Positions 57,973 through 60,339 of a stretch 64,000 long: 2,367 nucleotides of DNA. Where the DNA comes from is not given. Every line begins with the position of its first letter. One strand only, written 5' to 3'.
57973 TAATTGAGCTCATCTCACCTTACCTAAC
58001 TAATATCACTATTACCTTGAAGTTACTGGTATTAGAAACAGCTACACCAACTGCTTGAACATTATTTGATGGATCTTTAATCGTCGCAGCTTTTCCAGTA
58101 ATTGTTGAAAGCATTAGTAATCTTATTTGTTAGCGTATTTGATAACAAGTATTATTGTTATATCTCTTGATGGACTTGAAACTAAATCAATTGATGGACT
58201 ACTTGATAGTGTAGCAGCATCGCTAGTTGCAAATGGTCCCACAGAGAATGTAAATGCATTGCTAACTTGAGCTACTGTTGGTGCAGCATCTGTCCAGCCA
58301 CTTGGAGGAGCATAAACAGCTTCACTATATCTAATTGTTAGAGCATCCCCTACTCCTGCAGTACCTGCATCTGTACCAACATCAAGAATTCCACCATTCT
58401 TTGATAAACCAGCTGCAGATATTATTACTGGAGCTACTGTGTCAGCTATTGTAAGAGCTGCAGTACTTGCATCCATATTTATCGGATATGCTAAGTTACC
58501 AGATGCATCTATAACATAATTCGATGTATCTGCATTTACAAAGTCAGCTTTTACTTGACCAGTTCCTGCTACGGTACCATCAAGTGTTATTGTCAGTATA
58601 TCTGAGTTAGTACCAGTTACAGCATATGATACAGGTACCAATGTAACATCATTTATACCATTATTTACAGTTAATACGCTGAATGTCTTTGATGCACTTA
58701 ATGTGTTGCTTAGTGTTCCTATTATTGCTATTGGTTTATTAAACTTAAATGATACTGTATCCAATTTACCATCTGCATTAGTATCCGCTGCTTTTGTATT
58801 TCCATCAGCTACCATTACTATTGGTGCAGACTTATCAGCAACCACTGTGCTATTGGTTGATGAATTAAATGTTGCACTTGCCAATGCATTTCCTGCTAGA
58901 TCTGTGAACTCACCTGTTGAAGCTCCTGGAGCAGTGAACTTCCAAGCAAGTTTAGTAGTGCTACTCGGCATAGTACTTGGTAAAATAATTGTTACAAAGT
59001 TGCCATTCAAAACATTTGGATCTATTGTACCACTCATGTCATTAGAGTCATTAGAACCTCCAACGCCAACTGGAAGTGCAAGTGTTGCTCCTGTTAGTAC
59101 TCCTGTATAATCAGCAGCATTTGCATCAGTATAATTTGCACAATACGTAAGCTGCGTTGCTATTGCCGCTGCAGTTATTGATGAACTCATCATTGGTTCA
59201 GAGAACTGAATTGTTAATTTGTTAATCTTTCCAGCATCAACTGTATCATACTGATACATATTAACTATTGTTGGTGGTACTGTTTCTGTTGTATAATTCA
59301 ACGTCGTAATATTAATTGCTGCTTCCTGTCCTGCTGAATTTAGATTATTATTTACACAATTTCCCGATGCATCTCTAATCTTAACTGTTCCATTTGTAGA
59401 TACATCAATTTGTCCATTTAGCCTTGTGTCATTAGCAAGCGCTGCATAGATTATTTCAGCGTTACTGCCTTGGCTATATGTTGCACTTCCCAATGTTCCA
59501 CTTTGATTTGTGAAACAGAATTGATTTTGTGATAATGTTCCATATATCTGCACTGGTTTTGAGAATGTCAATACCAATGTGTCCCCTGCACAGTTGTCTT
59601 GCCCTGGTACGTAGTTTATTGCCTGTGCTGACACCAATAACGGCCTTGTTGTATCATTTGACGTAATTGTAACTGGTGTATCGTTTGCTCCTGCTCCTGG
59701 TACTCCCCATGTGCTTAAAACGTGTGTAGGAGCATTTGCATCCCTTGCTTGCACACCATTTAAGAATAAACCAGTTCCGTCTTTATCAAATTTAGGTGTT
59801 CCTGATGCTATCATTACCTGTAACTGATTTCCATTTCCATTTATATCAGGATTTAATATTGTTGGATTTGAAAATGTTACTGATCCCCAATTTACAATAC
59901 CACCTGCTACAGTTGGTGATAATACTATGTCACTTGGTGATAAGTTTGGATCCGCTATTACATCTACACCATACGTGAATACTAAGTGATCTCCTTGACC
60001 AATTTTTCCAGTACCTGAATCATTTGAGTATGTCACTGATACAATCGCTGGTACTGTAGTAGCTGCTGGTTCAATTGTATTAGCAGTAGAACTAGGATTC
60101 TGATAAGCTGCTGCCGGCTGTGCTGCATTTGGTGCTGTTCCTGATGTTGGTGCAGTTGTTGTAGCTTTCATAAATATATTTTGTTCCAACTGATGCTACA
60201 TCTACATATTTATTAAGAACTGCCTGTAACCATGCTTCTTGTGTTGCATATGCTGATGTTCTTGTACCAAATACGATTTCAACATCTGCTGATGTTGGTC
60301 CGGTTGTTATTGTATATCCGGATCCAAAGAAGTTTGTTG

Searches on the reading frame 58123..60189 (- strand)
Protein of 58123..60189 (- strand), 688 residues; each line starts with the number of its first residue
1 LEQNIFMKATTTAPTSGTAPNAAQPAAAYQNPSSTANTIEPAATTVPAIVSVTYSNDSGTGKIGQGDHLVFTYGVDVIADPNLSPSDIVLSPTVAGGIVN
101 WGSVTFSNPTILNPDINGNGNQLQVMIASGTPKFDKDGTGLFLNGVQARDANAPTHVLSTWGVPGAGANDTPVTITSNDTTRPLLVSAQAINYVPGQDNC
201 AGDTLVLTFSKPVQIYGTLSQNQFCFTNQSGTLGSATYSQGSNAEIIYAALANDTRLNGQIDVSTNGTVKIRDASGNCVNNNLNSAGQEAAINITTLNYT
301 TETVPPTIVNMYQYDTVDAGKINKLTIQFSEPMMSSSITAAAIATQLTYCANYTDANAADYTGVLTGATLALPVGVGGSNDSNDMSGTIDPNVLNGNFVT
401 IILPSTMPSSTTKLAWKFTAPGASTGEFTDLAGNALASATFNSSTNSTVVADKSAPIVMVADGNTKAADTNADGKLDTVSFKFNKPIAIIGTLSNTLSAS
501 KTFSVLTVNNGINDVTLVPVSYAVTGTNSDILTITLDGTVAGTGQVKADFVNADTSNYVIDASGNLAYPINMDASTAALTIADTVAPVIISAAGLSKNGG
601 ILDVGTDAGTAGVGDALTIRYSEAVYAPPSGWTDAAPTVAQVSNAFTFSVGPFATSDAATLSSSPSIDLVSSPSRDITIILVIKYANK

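Call 5: search_protein_families(library=pfam, proteins=[window:58123-60189:-], max_evalue=0.01)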
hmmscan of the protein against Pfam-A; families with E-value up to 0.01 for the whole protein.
window:58123-60189:- (688 aa): 0 families

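Call 74: list_cluster_members(proteins=[window:58123-60189:-, window:60307-60990:-, window:60981-61400:-, window:61442-63748:-, window:51969-52448:-, window:53211-53633:-, window:52862-53173:-])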
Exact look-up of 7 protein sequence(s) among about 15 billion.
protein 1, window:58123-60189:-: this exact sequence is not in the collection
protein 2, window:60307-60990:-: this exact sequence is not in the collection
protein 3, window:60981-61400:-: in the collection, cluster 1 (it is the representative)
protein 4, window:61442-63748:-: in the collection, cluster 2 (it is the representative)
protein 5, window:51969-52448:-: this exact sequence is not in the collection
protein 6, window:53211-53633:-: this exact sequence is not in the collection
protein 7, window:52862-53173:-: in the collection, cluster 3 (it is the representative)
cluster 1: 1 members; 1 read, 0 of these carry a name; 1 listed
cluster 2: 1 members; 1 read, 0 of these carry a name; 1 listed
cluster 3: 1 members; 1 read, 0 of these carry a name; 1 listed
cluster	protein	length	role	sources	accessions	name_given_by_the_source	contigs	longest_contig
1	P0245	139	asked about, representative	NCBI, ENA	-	-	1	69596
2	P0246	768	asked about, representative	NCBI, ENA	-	-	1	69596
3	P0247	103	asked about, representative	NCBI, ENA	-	-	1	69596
